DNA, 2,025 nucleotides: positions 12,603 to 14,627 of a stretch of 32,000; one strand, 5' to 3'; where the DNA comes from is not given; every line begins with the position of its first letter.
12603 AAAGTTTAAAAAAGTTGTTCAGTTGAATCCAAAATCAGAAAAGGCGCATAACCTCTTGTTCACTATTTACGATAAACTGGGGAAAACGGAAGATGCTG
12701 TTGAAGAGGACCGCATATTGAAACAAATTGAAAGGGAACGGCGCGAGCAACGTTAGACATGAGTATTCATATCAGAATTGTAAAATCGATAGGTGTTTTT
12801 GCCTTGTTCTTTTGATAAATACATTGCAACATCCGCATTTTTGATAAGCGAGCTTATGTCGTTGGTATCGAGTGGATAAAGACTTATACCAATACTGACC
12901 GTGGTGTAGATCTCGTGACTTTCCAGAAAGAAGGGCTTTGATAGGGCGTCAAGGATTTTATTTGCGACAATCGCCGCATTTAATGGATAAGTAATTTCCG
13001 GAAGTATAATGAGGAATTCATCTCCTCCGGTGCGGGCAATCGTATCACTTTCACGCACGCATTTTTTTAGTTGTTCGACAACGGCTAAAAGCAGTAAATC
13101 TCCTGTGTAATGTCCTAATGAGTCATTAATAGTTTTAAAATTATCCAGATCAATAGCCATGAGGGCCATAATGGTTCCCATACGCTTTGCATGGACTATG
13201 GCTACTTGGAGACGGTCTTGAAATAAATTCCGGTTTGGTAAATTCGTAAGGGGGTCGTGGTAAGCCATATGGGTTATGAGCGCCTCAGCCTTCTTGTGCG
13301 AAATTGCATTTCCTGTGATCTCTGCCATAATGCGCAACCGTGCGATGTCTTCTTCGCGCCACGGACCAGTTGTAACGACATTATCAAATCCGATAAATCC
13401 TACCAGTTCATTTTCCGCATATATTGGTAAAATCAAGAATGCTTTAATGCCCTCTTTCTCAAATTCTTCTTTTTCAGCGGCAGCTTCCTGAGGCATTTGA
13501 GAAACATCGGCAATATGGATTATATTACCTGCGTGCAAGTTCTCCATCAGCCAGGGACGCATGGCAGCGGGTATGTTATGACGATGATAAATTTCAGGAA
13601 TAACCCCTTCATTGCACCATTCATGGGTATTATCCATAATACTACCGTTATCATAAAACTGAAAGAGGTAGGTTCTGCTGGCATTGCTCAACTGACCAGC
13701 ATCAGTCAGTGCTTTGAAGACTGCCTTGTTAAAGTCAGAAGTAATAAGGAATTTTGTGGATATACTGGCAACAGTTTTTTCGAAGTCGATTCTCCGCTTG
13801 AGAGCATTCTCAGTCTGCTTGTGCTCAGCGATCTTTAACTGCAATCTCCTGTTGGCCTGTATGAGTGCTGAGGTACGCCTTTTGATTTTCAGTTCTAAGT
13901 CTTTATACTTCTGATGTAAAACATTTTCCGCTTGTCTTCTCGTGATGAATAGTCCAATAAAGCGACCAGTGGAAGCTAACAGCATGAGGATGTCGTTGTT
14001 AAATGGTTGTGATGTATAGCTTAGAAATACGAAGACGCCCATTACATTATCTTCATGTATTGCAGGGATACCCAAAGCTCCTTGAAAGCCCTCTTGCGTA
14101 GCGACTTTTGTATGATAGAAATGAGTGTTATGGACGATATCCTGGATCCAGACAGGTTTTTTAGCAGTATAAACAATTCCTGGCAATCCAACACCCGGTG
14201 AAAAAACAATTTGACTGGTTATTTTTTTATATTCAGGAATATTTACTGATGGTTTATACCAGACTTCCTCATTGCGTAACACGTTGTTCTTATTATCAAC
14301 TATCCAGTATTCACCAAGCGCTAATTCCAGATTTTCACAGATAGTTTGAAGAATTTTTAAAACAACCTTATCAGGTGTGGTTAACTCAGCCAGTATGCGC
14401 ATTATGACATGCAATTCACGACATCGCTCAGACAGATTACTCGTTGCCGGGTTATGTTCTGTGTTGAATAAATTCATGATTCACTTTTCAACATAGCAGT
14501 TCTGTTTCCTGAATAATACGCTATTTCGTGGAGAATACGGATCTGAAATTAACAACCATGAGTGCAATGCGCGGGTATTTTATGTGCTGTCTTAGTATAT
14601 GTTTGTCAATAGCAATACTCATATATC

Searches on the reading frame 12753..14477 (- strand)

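Call 29: search_protein_families(library=pfam, proteins=[window:12753-14477:-], max_evalue=0.001)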
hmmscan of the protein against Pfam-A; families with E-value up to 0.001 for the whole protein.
window:12753-14477:- (574 aa): 4 families
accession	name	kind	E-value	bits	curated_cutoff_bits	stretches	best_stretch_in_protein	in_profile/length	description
PF00990.26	GGDEF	-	1.4e-49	168.4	23.8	1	405-561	1-160/161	Diguanylate cyclase, GGDEF domain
PF01590.32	GAF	-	5.6e-20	72.7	22.4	2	252-392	5-133/133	GAF domain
PF13185.12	GAF_2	-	3.3e-19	69.9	28.6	2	34-178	3-135/136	GAF domain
PF13492.12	GAF_3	-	9.3e-05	23.3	27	0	128-179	77-128/129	GAF domain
